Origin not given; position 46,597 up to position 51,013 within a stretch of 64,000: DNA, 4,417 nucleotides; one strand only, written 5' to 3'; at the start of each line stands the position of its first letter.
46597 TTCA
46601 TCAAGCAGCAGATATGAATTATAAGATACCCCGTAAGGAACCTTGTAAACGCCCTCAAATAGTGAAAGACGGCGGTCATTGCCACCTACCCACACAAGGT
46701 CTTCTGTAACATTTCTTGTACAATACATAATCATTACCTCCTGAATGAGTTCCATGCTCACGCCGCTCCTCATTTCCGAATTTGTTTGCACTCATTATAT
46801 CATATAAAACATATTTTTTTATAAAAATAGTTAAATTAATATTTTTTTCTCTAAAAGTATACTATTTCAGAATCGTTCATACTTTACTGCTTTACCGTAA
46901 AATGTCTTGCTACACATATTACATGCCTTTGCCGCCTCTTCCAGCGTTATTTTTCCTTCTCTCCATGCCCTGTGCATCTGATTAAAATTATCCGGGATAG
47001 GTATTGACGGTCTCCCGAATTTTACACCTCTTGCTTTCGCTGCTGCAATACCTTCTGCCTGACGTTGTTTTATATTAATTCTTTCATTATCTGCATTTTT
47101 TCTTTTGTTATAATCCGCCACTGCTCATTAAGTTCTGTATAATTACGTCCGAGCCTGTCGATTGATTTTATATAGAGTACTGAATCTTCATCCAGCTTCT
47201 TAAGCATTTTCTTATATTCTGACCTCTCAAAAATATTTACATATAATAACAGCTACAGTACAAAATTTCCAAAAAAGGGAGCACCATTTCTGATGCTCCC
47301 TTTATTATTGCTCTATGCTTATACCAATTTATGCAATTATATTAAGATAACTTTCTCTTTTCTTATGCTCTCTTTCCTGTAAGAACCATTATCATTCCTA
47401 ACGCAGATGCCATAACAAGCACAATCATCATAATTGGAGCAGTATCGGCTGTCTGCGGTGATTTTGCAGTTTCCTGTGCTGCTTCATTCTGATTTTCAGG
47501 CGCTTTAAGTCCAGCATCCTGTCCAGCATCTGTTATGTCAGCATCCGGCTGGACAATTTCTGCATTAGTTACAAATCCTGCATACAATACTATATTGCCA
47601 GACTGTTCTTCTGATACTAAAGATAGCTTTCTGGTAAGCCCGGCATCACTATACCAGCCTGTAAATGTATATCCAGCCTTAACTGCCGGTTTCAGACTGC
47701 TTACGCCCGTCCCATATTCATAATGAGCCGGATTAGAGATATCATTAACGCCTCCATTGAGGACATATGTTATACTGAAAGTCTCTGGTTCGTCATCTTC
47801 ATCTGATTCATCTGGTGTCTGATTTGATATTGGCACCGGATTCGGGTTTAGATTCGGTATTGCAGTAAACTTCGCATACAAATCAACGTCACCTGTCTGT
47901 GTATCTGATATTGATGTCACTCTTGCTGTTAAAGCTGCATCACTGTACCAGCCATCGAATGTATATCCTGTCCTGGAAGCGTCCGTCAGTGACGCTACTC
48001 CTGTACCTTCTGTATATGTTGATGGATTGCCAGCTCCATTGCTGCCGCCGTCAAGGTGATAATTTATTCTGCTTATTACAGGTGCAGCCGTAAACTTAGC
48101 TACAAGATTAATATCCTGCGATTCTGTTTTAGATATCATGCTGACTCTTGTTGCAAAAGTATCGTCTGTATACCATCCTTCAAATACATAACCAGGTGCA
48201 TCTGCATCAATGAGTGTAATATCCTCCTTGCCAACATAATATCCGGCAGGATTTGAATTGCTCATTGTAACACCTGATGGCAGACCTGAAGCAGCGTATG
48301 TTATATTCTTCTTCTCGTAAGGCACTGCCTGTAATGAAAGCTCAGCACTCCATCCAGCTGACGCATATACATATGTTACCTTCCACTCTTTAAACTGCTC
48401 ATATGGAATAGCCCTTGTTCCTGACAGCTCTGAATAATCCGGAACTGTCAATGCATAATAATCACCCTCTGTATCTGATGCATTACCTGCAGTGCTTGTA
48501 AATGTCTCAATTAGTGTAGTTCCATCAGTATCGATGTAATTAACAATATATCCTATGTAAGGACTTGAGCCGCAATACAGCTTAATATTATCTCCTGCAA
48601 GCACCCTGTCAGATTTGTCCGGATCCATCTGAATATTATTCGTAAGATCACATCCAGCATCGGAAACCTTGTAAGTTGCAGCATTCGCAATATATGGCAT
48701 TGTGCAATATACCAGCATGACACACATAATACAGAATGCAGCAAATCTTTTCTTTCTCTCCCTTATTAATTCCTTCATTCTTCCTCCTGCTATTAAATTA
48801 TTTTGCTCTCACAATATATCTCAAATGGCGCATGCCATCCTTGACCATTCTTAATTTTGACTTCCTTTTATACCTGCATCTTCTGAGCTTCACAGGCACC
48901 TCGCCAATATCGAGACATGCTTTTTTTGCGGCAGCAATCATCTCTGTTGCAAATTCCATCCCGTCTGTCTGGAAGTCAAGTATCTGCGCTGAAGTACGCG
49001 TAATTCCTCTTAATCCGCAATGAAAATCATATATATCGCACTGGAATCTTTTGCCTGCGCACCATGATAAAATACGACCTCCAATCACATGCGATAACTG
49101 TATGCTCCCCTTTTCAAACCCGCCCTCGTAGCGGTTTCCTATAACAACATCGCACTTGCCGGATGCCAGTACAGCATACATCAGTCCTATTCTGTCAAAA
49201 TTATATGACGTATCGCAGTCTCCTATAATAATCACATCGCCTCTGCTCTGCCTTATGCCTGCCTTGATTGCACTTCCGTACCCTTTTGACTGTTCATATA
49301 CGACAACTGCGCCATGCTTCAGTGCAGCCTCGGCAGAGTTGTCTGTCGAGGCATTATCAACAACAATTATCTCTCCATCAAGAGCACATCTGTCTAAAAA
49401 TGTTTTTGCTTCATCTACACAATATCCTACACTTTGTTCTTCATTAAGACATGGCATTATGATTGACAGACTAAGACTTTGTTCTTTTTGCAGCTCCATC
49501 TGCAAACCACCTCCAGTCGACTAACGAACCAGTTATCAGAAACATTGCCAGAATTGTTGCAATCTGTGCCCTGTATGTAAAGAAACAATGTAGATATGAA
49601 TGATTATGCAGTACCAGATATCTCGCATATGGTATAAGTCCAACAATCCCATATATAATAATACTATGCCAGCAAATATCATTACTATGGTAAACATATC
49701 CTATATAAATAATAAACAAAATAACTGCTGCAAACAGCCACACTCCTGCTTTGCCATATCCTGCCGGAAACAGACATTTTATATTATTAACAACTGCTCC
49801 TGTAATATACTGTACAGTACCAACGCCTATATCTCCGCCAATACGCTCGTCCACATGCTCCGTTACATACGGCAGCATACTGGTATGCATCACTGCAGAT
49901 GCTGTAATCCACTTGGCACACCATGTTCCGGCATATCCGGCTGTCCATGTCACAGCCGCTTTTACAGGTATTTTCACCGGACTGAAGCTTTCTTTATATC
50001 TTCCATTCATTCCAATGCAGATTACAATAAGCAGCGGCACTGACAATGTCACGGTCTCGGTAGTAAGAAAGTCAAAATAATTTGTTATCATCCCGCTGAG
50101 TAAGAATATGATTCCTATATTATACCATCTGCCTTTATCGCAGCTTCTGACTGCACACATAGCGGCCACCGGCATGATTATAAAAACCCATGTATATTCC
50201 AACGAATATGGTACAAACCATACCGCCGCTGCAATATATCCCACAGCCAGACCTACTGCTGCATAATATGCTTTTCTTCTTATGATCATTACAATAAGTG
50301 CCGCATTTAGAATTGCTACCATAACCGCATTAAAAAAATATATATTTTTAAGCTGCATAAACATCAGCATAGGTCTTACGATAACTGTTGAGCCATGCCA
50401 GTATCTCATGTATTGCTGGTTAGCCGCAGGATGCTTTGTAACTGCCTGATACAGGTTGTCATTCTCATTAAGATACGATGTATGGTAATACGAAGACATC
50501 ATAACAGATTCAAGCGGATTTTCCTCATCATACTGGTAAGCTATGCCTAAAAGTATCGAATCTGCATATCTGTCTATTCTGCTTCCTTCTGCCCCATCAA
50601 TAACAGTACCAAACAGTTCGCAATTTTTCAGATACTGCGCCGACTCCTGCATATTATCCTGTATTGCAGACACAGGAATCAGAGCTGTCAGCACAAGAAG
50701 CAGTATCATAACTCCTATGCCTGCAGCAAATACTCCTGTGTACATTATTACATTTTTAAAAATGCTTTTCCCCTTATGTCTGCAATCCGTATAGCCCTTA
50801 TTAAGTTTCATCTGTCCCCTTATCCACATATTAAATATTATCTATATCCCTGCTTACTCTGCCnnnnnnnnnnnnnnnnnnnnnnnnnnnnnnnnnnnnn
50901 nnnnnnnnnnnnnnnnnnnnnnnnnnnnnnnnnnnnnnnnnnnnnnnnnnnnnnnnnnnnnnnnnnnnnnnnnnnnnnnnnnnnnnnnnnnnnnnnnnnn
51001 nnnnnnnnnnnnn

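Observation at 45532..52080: Two ~99% identical direct copies of fprA bracket a 4-kb cassette (recombinase remnant + Flg_new surface protein + GtrB-like GT2 + polytopic membrane protein): signature of Campbell-type integration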

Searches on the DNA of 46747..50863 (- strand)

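Call 36: search_dna_similar(query=window:46747-50863:-, collection=plasmids, mode=distant, max_rows=10)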
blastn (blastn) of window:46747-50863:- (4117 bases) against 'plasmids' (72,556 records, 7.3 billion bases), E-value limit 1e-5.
Records with a match: 4; places in all: 5; records where one place covers at least 80% of the query: 0.
Best place of each record, by identity: 80-90% 1; 60-80% 3.
By first word of the organism name: Bacillus 4.
By predicted mobility (MOB-suite, as given by PLSDB): non-mobilizable 4.
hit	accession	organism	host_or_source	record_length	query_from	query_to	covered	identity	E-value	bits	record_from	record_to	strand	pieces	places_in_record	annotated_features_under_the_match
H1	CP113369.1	Bacillus paranthracis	bovine,mixed culture ...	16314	3779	3850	2%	79.2%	4e-6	64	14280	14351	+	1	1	recombinase family protein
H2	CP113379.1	Bacillus paranthracis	bovine,mixed culture ...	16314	3779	3850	2%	79.2%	4e-6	64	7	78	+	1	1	none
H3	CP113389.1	Bacillus paranthracis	bovine,mixed culture ...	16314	3779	3850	2%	79.2%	4e-6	64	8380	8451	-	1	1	recombinase family protein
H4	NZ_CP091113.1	Bacillus thuringiensis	Whole organism,soil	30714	3779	3849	2%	80.3%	3e-7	66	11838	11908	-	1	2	recombinase family protein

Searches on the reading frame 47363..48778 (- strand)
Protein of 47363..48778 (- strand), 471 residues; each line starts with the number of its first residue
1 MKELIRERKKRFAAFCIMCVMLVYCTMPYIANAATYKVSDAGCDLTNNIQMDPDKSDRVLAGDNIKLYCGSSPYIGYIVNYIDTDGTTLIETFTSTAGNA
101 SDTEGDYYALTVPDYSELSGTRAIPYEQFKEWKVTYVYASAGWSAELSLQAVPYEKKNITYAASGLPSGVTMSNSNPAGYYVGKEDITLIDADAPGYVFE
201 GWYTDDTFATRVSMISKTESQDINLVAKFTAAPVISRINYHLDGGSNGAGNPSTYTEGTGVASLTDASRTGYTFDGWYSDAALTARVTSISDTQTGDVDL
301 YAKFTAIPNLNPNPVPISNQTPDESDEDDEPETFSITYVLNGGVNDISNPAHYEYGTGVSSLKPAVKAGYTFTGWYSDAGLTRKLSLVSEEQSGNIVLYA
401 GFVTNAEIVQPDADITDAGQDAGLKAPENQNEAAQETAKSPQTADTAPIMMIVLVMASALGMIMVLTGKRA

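Call 6: search_protein_families(library=pfam, proteins=[window:47363-48778:-], max_evalue=0.01)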
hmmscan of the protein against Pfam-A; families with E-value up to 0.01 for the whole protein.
window:47363-48778:- (471 aa): 2 families
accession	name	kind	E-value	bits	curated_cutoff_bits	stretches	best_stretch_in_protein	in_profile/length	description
PF09479.16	Flg_new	-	5e-38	129.5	27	3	238-303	3-65/65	Listeria-Bacteroides repeat domain (List_Bact_rpt)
PF18998.6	Flg_new_2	-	2.5e-11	43.8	23.6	2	246-307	12-72/73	Divergent InlB B-repeat domain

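Call 24: search_protein_families(library=ncbifam, proteins=[window:47363-48778:-], max_evalue=0.01)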
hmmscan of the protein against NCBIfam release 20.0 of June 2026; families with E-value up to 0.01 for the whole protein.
window:47363-48778:- (471 aa): 2 families
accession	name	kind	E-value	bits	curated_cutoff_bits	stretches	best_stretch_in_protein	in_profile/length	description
TIGR02543.1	List_Bact_rpt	repeat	2.7e-27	94.8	20.95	3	267-307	1-43/44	TIGR02543 family repeat protein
NF052328.1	NeuramTDE0471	equivalog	1.1e-09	37.5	900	1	270-309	82-121/538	neuraminidase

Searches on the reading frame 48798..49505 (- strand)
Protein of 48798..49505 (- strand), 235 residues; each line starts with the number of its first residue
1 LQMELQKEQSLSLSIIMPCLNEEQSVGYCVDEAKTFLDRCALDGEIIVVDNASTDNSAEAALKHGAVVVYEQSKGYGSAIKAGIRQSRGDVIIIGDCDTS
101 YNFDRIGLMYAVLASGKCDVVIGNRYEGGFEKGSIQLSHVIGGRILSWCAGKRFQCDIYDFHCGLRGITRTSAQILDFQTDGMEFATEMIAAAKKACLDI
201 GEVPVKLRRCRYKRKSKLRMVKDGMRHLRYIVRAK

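Call 6: search_protein_families(library=pfam, proteins=[window:48798-49505:-], max_evalue=0.01)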
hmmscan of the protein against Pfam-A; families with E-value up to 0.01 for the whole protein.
window:48798-49505:- (235 aa): 1 family
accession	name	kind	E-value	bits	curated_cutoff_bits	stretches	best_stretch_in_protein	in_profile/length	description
PF00535.33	Glycos_transf_2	-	1.4e-23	84.1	23.3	1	14-141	1-131/168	Glycosyl transferase family 2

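Call 24: search_protein_families(library=ncbifam, proteins=[window:48798-49499:-], max_evalue=0.01)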
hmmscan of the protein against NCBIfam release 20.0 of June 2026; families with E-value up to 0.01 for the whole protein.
window:48798-49499:- (233 aa): 17 families
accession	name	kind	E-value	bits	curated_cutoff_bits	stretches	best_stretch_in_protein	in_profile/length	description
TIGR04182.1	glyco_TIGR04182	equivalog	3e-32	112.2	325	1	12-231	3-216/293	S-layer glycoprotein N-glycosyltransferase AglJ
NF058614.1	PPMAGASynPpgS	equivalog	1.7e-20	73.4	370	1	13-212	4-203/226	polyprenyl-phospho-N-acetylgalactosaminyl synthase PpgS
NF041391.1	DPhHxTase_Halo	equivalog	4.7e-19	68.2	375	1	15-207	1-185/213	dolichyl-phosphate hexose transferase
NF010496.0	PRK13915.1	equivalog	1e-13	51.1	262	1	6-98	28-128/307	glucosyl-3-phosphoglycerate synthase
TIGR04283.1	glyco_like_mftF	equivalog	1.1e-11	44.7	182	1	11-102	1-88/221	TIGR04283 family arsenosugar biosynthesis glycosyltransferase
NF007986.1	PRK10714.1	equivalog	1.7e-10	40.4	529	1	10-168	7-166/316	undecaprenyl-phosphate 4-deoxy-4-formamido-L-arabinose transferase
TIGR03937.1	PgaC_IcaA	equivalog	1.5e-07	30.7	422.3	1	4-121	40-161/407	poly-beta-1,6-N-acetyl-D-glucosamine synthase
NF007482.0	PRK10073.1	equivalog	9.4e-06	24.8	423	1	6-98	3-97/334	glycosyltransferase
NF047588.1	GlcsyltransPgfSStrep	equivalog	1e-05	24.9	500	1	10-132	2-130/308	glycosyltransferase PgfS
TIGR03965.1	mycofact_glyco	equivalog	1.5e-05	24.1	280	1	7-97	72-165/467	mycofactocin biosynthesis glycosyltransferase MftF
NF041875.1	EPS_EpsD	equivalog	1.6e-05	24.5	370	1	11-121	1-114/325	exopolysaccharide biosynthesis glycosyltransferase EpsD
NF038302.1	EPS_HpsE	equivalog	0.00012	21.2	300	1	10-104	2-104/307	hormogonium polysaccharide biosynthesis glycosyltransferase HpsE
NF041865.1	EpsU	equivalog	0.00049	19.2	700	1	8-98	38-134/394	exopolysaccharide biosynthesis GT2 family glycosyltransferase EpsU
NF047683.1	TeichurnBiosyTuaG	equivalog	0.0026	17.4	400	1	8-104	5-104/252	teichuronic acid biosynthesis protein TuaG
TIGR03111.1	glyc2_xrt_Gpos1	hypoth_equivalog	0.0033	16.3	363.95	1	10-105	50-150/439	TIGR03111 family XrtG-associated glycosyltransferase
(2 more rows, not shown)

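Call 25: search_solved_structures(query=window:48798-49499:-, max_evalue=0.001)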
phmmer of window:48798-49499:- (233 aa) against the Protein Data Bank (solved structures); distinct sequences matched with E-value up to 0.001: 18.
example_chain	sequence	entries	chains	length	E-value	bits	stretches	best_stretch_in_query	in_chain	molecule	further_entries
5mlz_A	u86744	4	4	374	9.2e-10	41.6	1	7-227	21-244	Dolichol monophosphate mannose synthase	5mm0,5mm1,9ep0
3f1y_A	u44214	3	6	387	6.5e-09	38.8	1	4-144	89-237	Mannosyl-3-phosphoglycerate synthase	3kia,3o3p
6p61_A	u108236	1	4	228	1.8e-07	34.1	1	8-113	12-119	Glycosyltransferase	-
9hwj_A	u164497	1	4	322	4.2e-07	32.9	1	10-151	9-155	Undecaprenyl-phosphate 4-deoxy-4-formamido-L-arabinose transferase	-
3ckj_A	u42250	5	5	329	4.9e-07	32.6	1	9-97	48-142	Putative uncharacterized protein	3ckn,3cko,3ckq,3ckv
9bhc_C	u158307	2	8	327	5.6e-06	29.2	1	11-140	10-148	Undecaprenyl-phosphate 4-deoxy-4-formamido-L-arabinose transferase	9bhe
8vxh_A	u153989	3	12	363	7.1e-06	28.8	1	11-140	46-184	Undecaprenyl-phosphate 4-deoxy-4-formamido-L-arabinose transferase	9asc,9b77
3bcv_A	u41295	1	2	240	8.2e-06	28.7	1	11-120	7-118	Putative glycosyltransferase protein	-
2z87_A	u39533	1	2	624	1.5e-05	27.8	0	11-96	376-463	Chondroitin synthase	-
2z86_A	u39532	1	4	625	1.5e-05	27.8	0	11-96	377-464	Chondroitin synthase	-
4y6n_A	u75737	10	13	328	1.8e-05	27.5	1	9-97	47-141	Glucosyl-3-phosphoglycerate synthase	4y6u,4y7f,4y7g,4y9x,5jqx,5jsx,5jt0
3e25_A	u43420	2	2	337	1.9e-05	27.4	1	9-97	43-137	Putative uncharacterized protein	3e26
4ddz_A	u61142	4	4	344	2e-05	27.4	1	9-97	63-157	GLUCOSYL-3-PHOSPHOGLYCERATE SYNTHASE (GpgS) | Glucosyl-3-phosphoglycerate synthase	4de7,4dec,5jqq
7pdo_A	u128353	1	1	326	2.3e-05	27.2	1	9-96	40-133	Glucosyl-3-phosphoglycerate synthase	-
7p5l_A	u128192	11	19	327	2.3e-05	27.2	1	9-96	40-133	Glucosyl-3-phosphoglycerate synthase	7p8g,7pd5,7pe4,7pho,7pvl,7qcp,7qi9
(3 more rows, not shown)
